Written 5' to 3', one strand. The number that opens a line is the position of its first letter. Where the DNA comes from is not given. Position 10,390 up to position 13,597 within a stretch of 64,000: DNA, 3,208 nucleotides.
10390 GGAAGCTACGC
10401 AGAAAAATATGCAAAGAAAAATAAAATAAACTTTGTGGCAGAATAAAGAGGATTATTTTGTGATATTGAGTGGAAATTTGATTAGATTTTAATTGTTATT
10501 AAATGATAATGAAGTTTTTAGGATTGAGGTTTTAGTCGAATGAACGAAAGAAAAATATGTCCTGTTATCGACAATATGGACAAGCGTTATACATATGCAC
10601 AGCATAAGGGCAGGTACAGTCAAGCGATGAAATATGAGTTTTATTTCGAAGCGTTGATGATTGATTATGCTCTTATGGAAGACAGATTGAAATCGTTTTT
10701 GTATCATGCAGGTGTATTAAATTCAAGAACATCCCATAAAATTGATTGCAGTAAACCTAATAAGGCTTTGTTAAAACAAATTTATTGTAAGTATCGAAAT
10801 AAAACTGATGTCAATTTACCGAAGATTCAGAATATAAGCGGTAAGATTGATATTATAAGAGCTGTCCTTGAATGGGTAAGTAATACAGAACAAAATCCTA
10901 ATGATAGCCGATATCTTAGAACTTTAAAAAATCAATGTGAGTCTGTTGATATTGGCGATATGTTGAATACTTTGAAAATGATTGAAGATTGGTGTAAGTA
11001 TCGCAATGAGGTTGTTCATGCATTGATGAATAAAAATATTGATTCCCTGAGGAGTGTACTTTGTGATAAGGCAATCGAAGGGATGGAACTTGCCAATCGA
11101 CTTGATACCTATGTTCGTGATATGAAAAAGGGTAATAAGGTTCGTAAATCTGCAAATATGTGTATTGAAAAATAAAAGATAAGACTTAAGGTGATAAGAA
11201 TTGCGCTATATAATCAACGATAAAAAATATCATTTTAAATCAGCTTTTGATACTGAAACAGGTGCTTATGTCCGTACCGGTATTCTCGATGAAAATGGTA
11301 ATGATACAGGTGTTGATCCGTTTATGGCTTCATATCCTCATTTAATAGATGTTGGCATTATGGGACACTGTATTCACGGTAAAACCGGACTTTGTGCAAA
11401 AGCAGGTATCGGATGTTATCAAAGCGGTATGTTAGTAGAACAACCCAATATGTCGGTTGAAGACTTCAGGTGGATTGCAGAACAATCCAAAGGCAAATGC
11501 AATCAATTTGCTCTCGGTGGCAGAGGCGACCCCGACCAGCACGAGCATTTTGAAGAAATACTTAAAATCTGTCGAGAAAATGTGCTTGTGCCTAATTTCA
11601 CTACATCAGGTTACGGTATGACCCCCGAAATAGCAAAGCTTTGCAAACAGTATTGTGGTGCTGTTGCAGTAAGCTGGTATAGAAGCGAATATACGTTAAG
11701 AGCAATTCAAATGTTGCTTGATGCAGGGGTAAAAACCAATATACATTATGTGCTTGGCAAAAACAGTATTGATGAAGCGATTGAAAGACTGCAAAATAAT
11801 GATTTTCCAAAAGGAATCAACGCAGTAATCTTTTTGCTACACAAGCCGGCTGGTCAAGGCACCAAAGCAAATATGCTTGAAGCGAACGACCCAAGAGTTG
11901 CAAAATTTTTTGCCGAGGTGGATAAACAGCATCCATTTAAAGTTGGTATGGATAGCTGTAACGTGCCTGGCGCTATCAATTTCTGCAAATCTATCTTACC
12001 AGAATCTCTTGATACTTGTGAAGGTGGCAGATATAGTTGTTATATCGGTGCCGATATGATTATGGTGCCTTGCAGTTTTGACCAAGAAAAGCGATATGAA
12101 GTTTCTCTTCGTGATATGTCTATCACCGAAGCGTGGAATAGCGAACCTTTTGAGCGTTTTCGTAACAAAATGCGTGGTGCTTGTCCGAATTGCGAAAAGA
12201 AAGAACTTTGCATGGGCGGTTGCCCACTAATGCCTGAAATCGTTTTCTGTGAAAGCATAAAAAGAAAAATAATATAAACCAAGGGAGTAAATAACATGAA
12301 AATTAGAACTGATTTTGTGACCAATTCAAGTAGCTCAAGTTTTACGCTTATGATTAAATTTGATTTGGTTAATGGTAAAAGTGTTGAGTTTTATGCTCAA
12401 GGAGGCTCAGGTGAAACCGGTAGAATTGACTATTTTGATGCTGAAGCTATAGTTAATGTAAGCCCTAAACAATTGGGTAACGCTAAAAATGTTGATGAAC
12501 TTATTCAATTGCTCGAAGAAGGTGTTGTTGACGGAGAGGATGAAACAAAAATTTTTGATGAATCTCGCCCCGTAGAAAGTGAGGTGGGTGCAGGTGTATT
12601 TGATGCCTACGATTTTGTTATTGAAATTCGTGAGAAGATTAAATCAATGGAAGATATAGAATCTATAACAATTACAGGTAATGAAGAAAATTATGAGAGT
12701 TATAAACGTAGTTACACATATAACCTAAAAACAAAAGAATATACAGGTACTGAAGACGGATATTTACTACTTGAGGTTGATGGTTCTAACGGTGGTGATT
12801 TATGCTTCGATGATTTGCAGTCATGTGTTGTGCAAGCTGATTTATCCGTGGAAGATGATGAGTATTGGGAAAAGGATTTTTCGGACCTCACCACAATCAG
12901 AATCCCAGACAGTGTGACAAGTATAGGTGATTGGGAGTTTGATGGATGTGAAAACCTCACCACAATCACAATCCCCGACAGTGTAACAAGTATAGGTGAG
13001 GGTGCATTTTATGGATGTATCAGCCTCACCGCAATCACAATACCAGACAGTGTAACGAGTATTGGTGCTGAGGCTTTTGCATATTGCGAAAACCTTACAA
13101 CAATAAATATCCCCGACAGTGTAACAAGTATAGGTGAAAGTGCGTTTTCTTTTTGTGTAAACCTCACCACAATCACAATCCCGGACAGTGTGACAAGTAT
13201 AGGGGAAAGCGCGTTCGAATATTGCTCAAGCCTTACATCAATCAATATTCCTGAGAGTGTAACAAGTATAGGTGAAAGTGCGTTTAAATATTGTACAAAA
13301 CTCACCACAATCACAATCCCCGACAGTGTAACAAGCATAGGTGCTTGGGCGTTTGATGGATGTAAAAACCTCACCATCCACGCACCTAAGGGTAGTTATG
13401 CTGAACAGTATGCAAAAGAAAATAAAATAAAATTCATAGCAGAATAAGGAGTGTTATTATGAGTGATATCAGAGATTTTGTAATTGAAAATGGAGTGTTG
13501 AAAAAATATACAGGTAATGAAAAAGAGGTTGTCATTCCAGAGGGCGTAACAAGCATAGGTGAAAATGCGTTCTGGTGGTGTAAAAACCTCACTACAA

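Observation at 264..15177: Tandem array of signal-peptide-less BspA-type LRR paralogs built around a MoxR AAA+ / vWA pair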

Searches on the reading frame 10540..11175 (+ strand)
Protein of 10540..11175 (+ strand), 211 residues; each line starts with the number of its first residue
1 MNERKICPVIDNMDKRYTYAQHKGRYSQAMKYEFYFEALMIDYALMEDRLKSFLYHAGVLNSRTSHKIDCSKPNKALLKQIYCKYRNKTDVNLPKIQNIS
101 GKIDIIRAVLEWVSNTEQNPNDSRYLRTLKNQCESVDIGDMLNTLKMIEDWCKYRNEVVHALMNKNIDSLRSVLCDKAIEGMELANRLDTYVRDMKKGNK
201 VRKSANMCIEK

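Call 3: search_protein_families(library=pfam, proteins=[window:10540-11175:+], max_evalue=0.01)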
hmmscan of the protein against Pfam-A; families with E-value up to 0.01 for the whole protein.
window:10540-11175:+ (211 aa): 1 family
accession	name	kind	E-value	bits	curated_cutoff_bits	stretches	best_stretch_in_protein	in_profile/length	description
PF18735.6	HEPN_RiboL-PSP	-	0.00024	21.5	28.4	1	39-177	36-177/191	RiboL-PSP-HEPN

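Call 6: search_protein_families(library=padloc, proteins=[window:10540-11175:+], max_evalue=0.01)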
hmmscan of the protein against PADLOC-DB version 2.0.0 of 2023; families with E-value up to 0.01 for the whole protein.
window:10540-11175:+ (211 aa): 1 family
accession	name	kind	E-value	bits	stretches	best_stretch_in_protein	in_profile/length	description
PDLC01806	CARF1--CARF_HEPN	-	0.0046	14.1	0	140-163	343-366/410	-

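Call 7: search_protein_families(library=ncbifam, proteins=[window:10540-11175:+], max_evalue=0.01)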
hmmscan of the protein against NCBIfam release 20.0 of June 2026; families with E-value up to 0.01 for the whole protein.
window:10540-11175:+ (211 aa): 0 families

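Call 11: search_protein_families(library=phrogs, proteins=[window:10540-11175:+], max_evalue=0.001)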
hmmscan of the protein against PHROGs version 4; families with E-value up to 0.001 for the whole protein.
window:10540-11175:+ (211 aa): 0 families

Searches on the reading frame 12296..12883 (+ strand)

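Call 22: search_protein_families(library=pfam, proteins=[window:12296-12883:+], max_evalue=10)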
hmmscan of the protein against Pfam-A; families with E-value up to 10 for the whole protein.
seq(196 aa): 1 family
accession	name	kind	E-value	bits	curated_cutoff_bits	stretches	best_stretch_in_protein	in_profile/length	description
PF18075.7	FtsX_ECD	-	0.071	14.2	23.5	1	110-141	18-49/96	FtsX extracellular domain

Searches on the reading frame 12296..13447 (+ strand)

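Call 3: search_protein_families(library=pfam, proteins=[window:12296-13447:+], max_evalue=0.01)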
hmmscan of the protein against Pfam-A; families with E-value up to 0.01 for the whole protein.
window:12296-13447:+ (383 aa): 3 families
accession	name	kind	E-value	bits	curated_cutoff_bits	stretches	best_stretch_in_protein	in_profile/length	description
PF13306.12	LRR_5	-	4.5e-88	292.1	27.7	2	231-360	1-127/127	BspA type Leucine rich repeat region (6 copies)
PF13855.12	LRR_8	-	2.5e-08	34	27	0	253-295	13-56/61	Leucine rich repeat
PF05725.18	FNIP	-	0.00077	20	21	0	315-348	7-39/44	FNIP Repeat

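Call 6: search_protein_families(library=padloc, proteins=[window:12296-13447:+], max_evalue=0.01)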
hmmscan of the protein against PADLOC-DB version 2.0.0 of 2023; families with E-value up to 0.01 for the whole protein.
window:12296-13447:+ (383 aa): 0 families

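Call 7: search_protein_families(library=ncbifam, proteins=[window:12296-13447:+], max_evalue=0.01)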
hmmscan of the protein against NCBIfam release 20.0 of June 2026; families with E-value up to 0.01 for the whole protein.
window:12296-13447:+ (383 aa): 3 families
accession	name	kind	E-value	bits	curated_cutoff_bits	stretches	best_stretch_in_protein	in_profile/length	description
NF047961.1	adhesin_HupY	equivalog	2.2e-26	92.3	1250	3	242-307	186-250/978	leucine-rich repeat adhesin HupY/LrrG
NF045861.1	glide_Gli349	exception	1e-25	88.8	1750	4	244-315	2679-2748/3169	gliding machinery surface structure protein Gli349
TIGR02167.2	Liste_lipo_26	repeat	7.9e-13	47.8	30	0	307-318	2-13/26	PARCEL repeat-containing surface protein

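Call 11: search_protein_families(library=phrogs, proteins=[window:12296-13447:+], max_evalue=0.001)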
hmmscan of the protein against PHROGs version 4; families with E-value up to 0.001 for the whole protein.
window:12296-13447:+ (383 aa): 2 families
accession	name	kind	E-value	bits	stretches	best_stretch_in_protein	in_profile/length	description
phrog_35892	-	unknown function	7.2e-42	144.1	2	248-359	560-671/1181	-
phrog_18805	-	unknown function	3.7e-33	116.1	2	267-366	258-363/457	-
